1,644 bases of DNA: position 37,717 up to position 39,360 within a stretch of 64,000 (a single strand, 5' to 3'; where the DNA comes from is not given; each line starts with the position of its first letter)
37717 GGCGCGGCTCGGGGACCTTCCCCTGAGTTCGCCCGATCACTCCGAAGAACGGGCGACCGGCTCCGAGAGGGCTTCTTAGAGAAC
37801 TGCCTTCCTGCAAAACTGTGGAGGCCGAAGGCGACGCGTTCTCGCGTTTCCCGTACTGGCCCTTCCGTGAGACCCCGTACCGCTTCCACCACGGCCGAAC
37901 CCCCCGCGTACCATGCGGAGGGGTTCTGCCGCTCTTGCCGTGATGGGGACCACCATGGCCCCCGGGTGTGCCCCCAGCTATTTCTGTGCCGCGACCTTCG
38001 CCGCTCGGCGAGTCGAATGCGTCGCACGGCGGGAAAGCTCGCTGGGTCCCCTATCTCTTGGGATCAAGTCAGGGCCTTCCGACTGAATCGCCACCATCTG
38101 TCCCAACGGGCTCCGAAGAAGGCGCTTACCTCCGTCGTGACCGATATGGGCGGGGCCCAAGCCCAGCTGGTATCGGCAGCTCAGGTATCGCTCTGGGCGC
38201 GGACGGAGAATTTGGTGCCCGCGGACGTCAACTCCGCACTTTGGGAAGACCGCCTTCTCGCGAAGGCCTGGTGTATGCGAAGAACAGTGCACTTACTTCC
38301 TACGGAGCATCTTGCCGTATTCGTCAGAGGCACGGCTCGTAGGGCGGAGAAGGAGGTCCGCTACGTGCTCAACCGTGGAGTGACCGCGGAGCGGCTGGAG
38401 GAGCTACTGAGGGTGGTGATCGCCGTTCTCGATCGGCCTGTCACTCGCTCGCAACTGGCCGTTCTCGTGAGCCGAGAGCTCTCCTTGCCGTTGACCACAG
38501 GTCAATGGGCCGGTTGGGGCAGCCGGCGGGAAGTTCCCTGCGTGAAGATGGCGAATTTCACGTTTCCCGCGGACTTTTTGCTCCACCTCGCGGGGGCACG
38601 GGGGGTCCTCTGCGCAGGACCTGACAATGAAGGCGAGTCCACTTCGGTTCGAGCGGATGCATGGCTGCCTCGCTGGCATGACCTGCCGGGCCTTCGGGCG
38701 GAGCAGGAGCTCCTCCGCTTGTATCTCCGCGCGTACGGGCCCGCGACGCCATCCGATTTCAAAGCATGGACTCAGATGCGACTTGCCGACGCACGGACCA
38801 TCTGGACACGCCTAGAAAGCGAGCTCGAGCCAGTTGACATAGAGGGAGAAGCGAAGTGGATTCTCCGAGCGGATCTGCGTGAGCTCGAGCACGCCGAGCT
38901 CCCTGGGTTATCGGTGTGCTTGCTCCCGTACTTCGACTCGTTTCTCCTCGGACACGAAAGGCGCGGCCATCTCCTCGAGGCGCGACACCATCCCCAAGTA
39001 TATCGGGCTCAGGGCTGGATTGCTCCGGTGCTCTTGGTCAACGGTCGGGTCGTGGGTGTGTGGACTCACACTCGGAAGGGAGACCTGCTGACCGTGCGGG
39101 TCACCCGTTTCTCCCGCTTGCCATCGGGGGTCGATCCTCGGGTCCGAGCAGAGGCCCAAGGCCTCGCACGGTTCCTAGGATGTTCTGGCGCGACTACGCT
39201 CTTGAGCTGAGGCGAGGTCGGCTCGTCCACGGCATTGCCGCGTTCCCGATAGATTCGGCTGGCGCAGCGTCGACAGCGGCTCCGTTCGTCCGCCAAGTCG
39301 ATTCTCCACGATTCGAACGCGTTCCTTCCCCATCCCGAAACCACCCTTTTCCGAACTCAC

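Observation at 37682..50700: About 13 kb lower-GC accessory segment immediately 3' of tRNA-Thr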

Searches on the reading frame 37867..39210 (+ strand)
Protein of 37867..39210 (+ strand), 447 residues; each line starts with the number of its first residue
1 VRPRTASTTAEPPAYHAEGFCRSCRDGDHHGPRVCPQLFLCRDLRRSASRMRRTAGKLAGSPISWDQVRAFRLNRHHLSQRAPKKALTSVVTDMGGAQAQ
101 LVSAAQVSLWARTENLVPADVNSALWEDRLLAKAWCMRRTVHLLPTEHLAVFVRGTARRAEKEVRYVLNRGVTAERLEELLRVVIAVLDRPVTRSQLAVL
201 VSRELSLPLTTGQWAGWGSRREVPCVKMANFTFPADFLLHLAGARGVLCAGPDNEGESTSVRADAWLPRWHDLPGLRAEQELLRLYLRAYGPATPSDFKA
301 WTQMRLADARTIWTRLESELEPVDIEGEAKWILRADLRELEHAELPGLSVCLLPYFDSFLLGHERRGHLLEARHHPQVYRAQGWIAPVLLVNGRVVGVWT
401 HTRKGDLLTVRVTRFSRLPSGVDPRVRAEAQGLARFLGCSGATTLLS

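Call 7: search_protein_families(library=pfam, proteins=[window:37867-39210:+], max_evalue=0.01)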
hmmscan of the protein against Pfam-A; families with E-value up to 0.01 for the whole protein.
window:37867-39210:+ (447 aa): 1 family
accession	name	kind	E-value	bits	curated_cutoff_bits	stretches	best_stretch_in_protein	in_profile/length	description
PF06224.18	AlkZ-like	-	1.5e-54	186.3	25.9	1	91-436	1-329/329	DNA glycosylase AlkZ-like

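Call 32: search_protein_families(library=padloc, proteins=[window:38017-39210:+], max_evalue=0.01)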
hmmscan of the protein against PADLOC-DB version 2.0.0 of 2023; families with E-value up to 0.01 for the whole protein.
window:38017-39210:+ (397 aa): 0 families

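Call 33: search_protein_families(library=phrogs, proteins=[window:38017-39210:+], max_evalue=0.01)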
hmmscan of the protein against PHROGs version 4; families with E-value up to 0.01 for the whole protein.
window:38017-39210:+ (397 aa): 0 families

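Call 34: search_protein_families(library=ncbifam, proteins=[window:38017-39210:+], max_evalue=0.01)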
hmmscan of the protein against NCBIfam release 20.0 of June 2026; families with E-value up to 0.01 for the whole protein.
window:38017-39210:+ (397 aa): 0 families

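Call 74: find_homologous_proteins(query=window:38017-39210:+, max_evalue=1e-20)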
Query window:38017-39210:+ (397 aa): 946 proteins with E <= 1e-20 among 8000 candidates; the best 120 are listed.
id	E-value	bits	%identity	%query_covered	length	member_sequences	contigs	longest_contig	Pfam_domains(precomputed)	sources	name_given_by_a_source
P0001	8.5e-264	893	100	100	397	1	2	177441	PF06224.19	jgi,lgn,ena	-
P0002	8.2e-174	596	75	89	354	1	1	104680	PF06224.19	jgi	jgi:uncharacterized protein YcaQ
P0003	2.1e-169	582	67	97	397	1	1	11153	PF06224.19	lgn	-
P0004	1.7e-165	569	65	99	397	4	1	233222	PF06224.19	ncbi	ncbi:MAG: winged helix DNA-binding domain-containing protein [Thermoplasmata archaeon]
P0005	4.7e-144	498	59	96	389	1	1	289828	PF06224.19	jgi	jgi:uncharacterized protein YcaQ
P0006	5.7e-143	495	56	100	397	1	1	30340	PF06224.19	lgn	-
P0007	2.0e-140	486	58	97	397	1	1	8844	PF06224.19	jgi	jgi:uncharacterized protein YcaQ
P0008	1.8e-139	483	56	99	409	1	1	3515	PF06224.19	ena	-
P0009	6.7e-138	478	56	97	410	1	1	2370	PF06224.19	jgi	jgi:hypothetical protein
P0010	1.5e-137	477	58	95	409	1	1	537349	PF06224.19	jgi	jgi:hypothetical protein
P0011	1.8e-136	473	57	96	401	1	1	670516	PF06224.19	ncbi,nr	ncbi:MAG: winged helix DNA-binding domain-containing protein [Thermoplasmata archaeon]|nr:winged hel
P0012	2.3e-136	473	56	100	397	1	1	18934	PF06224.19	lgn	-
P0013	2.5e-135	470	57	96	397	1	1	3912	PF06224.19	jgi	jgi:hypothetical protein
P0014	1.5e-134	467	56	98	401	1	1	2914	PF06224.19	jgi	jgi:uncharacterized protein YcaQ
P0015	8.1e-133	461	54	96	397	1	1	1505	PF06224.19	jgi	jgi:uncharacterized protein YcaQ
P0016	8.7e-133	461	56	98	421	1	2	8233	PF06224.19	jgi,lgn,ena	-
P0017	1.4e-130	454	54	100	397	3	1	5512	PF06224.19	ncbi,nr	ncbi:MAG TPA: winged helix DNA-binding domain-containing protein [Thermoplasmata archaeon]|nr:winged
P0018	9.4e-130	451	55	97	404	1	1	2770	PF06224.19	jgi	jgi:hypothetical protein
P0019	1.7e-129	450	60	88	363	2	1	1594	PF06224.19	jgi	jgi:uncharacterized protein YcaQ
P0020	1.8e-129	450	54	98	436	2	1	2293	PF06224.19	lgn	-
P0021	1.8e-129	450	54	98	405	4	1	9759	PF06224.19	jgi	jgi:Winged helix DNA-binding domain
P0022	1.1e-128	448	54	96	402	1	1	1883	PF06224.19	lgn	-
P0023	2.0e-128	447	53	98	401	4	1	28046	PF06224.19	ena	-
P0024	3.4e-128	446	55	97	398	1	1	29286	PF06224.19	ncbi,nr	ncbi:MAG: winged helix DNA-binding domain-containing protein [Thermoplasmata archaeon]|nr:winged hel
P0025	1.6e-127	444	54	96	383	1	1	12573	PF06224.19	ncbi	-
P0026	2.4e-127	443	54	97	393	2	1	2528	PF06224.19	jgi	jgi:hypothetical protein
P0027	3.1e-127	443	55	96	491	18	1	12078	PF06224.19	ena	-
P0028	4.5e-127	442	53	96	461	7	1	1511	PF06224.19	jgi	-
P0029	8.3e-127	442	55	96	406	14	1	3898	PF06224.19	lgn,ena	-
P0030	2.9e-126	440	54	96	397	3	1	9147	PF06224.19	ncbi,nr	ncbi:MAG TPA: winged helix DNA-binding domain-containing protein [bacterium]|nr:winged helix DNA-bin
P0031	3.0e-126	440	53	97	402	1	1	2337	PF06224.19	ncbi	-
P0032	9.4e-126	438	58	89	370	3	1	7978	PF06224.19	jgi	-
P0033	2.4e-125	437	56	95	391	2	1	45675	PF06224.19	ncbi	ncbi:MAG: winged helix DNA-binding domain-containing protein [bacterium]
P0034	2.5e-125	437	53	96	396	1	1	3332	PF06224.19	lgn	-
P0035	4.4e-125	436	52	95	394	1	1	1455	PF06224.19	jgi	jgi:DNA glycosylase AlkZ-like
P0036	5.6e-125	436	54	95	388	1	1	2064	PF06224.19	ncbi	-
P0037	1.2e-124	434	55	97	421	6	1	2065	PF06224.19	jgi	-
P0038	1.3e-124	434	56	95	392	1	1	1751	PF06224.19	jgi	jgi:hypothetical protein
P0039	3.7e-124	433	54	96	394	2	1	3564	PF06224.19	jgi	-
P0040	4.4e-124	433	54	95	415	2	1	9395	PF06224.19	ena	-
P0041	5.5e-124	432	58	87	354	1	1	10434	PF06224.19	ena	-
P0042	7.4e-124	432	52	98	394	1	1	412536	PF06224.19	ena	-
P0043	9.3e-124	432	53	96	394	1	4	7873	PF06224.19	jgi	jgi:hypothetical protein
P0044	9.9e-124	431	59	88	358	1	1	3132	PF06224.19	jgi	jgi:Winged helix DNA-binding domain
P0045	1.1e-123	431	52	95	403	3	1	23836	PF06224.19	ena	-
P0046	1.4e-123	431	55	94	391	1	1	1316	PF06224.19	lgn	-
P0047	1.4e-123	431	53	95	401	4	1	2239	PF06224.19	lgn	-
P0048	1.5e-123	431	53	95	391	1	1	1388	PF06224.19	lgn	-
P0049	3.3e-123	430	54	95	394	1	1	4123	PF06224.19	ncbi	-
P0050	4.4e-123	429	54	94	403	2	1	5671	PF06224.19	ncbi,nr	ncbi:MAG TPA: winged helix DNA-binding domain-containing protein [Thermoplasmata archaeon]|nr:winged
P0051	6.1e-123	429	55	94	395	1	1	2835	PF06224.19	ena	-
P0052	6.3e-123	429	52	99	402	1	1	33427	PF06224.19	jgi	jgi:hypothetical protein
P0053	7.3e-123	429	53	97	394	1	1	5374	PF06224.19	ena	-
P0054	7.4e-123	429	53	95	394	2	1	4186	PF06224.19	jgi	jgi:hypothetical protein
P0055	7.8e-123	428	54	95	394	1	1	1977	PF06224.19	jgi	jgi:uncharacterized protein YcaQ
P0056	8.3e-123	428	52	95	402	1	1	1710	PF06224.19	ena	-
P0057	9.5e-123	428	52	97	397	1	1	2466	PF06224.19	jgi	-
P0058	1.2e-122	428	52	97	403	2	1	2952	PF06224.19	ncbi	-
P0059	1.8e-122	427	54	95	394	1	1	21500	PF06224.19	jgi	jgi:uncharacterized protein YcaQ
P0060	2.3e-122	427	55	94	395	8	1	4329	PF06224.19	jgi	jgi:hypothetical protein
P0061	2.3e-122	427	52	97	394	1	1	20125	PF06224.19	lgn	-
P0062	2.7e-122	427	52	98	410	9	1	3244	PF06224.19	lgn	-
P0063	2.8e-122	427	52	99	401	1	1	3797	PF06224.19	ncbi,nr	ncbi:MAG: winged helix DNA-binding domain-containing protein [Thermoplasmata archaeon]|nr:winged hel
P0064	3.0e-122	427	54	98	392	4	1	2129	PF06224.19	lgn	-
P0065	3.7e-122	426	54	95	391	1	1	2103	PF06224.19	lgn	-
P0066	5.0e-122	426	54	95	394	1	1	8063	PF06224.19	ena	-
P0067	5.1e-122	426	54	95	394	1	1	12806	PF06224.19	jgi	-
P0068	5.2e-122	426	53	95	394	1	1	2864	PF06224.19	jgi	jgi:uncharacterized protein YcaQ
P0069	6.3e-122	425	55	96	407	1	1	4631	PF06224.19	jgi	jgi:hypothetical protein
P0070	6.6e-122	425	54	95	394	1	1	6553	PF06224.19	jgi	jgi:DNA glycosylase AlkZ-like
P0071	6.8e-122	425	54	95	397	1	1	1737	PF06224.19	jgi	jgi:winged helix DNA-binding protein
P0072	9.6e-122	425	52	95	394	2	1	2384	PF06224.19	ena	-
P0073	1.4e-121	424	54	94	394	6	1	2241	PF06224.19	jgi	-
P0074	1.5e-121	424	52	96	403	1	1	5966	PF06224.19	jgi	jgi:hypothetical protein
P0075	1.6e-121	424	54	95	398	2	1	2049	PF06224.19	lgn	-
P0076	1.6e-121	424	54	95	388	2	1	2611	PF06224.19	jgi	-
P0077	3.3e-121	423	50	95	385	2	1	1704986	PF06224.19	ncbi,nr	ncbi:MAG: AlkZ family DNA glycosylase [Nitrososphaerota archaeon]|nr:AlkZ family DNA glycosylase [Ni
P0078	3.3e-121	423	53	96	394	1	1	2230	PF06224.19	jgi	jgi:uncharacterized protein YcaQ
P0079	4.2e-121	423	54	94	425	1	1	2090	PF06224.19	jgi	jgi:hypothetical protein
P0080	4.4e-121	423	53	95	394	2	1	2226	PF06224.19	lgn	-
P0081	4.6e-121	423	53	94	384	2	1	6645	PF06224.19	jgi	jgi:uncharacterized protein YcaQ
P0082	5.0e-121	422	53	95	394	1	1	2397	PF06224.19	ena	-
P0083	5.7e-121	422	52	97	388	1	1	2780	PF06224.19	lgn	-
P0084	5.9e-121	422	51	97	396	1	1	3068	PF06224.19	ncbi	-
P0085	6.4e-121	422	53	95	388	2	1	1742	PF06224.19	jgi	jgi:hypothetical protein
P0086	6.7e-121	422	53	95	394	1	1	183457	PF06224.19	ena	-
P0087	7.8e-121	422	52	99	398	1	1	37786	PF06224.19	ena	-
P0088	8.3e-121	422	53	95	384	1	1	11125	PF06224.19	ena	-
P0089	9.0e-121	422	52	97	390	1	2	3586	PF06224.19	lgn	-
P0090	9.2e-121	422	51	97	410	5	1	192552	PF06224.19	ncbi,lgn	-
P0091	9.3e-121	422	53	95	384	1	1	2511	PF06224.19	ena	-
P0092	9.5e-121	422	51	95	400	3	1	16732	PF06224.19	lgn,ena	-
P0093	1.1e-120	421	53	97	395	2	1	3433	PF06224.19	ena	-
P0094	1.3e-120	421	52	95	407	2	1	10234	PF06224.19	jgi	jgi:hypothetical protein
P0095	1.5e-120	421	51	95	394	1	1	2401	PF06224.19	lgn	-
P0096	1.6e-120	421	52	95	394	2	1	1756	PF06224.19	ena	-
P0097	1.7e-120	421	53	95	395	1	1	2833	PF06224.19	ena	-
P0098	2.5e-120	420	52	95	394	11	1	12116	PF06224.19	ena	-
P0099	2.6e-120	420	53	95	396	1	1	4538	PF06224.19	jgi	jgi:hypothetical protein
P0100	3.0e-120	420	54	95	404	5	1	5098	PF06224.19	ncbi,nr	ncbi:MAG TPA: winged helix DNA-binding domain-containing protein [Thermoplasmata archaeon]|nr:winged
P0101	3.5e-120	420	52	95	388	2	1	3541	PF06224.19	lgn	-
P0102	3.8e-120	420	52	96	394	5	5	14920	PF06224.19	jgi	jgi:hypothetical protein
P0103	3.8e-120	420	52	95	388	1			PF06224.19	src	-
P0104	3.9e-120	420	53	95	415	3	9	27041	PF06224.19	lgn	-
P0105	4.1e-120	419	54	97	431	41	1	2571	PF06224.19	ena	-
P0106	5.4e-120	419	51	95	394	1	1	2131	PF06224.19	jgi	jgi:uncharacterized protein YcaQ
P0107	7.2e-120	419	55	96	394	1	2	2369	PF06224.19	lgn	-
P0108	7.8e-120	419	53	97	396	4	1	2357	PF06224.19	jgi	jgi:hypothetical protein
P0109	8.8e-120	418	53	97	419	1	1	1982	PF06224.19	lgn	-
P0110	1.0e-119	418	50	98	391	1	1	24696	PF06224.19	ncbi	-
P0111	1.0e-119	418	52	95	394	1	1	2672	PF06224.19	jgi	jgi:Winged helix DNA-binding domain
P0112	1.1e-119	418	51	95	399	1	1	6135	PF06224.19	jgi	jgi:DNA glycosylase AlkZ-like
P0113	1.4e-119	418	51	95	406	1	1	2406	PF06224.19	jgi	-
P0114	1.5e-119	418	51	99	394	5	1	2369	PF06224.19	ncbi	-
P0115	1.5e-119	418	53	94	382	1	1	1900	PF06224.19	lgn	-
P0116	1.6e-119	418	52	95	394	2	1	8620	PF06224.19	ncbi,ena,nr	ncbi:MAG TPA: winged helix DNA-binding domain-containing protein [Anaerolineales bacterium]|nr:winge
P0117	1.6e-119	418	53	95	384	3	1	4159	PF06224.19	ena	-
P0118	1.7e-119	418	52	97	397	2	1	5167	PF06224.19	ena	-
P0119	1.7e-119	417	52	95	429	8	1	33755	PF06224.19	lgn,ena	-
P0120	1.7e-119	417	51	97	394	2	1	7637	PF06224.19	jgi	jgi:hypothetical protein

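Call 75: find_encoding_contigs(protein=P0002, flank=10000, max_places=3)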
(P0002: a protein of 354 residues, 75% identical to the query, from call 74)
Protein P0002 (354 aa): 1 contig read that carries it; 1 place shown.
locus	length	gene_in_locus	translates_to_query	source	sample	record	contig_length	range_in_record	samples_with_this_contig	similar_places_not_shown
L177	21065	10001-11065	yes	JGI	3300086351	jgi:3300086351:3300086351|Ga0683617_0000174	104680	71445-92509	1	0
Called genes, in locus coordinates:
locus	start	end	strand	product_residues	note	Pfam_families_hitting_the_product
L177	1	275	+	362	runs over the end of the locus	PF04055:Radical_SAM, PF11946:DUF3463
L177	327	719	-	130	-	PF07883:Cupin_2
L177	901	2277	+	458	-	PF00999:Na_H_Exchanger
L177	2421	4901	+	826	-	-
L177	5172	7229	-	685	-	PF21783:YNCE (faint)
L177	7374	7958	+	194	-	PF13302:Acetyltransf_3, PF00583:Acetyltransf_1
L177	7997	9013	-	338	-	PF08240:ADH_N, PF00107:ADH_zinc_N (weak)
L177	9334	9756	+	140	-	PF01741:MscL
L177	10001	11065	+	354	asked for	PF06224:AlkZ-like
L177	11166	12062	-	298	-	PF00005:ABC_tran, PF02463:SMC_N (faint), PF13304:AAA_21 (faint)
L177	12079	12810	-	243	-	-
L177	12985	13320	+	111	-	PF00903:Glyoxalase, PF18029:Glyoxalase_6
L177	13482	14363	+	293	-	PF01135:PCMT (weak), PF01209:Ubie_methyltran, PF05175:MTS, PF13489:Methyltransf_23, PF13847:Methyltransf_31, PF08241:Methyltransf_11, PF08242:Methyltransf_12, PF13649:Methyltransf_25, +2 more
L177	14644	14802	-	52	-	-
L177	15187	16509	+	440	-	PF01566:Nramp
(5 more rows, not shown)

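Call 76: find_encoding_contigs(protein=P0004, flank=10000, max_places=3)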
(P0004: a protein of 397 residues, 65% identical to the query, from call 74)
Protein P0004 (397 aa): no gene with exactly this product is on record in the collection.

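Call 77: find_encoding_contigs(protein=P0003, flank=10000, max_places=3)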
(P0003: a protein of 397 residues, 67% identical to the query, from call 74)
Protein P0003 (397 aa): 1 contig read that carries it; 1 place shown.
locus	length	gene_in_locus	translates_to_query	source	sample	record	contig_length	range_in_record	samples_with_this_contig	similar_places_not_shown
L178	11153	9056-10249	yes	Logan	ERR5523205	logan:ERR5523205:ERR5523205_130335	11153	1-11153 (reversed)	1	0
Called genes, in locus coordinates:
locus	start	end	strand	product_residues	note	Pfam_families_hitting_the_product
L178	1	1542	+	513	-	?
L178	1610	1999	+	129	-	PF11533:AtzH-like (weak), PF13474:SnoaL_3, PF14534:DUF4440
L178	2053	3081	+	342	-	PF00248:Aldo_ket_red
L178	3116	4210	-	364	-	PF04371:PAD_porph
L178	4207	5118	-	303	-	PF00795:CN_hydrolase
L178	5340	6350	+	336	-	PF04632:FUSC (weak), PF13515:FUSC_2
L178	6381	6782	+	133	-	-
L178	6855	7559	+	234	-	PF06267:DUF1028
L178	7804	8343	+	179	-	-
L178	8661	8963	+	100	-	PF01035:DNA_binding_1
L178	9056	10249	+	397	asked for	PF06224:AlkZ-like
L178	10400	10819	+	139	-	-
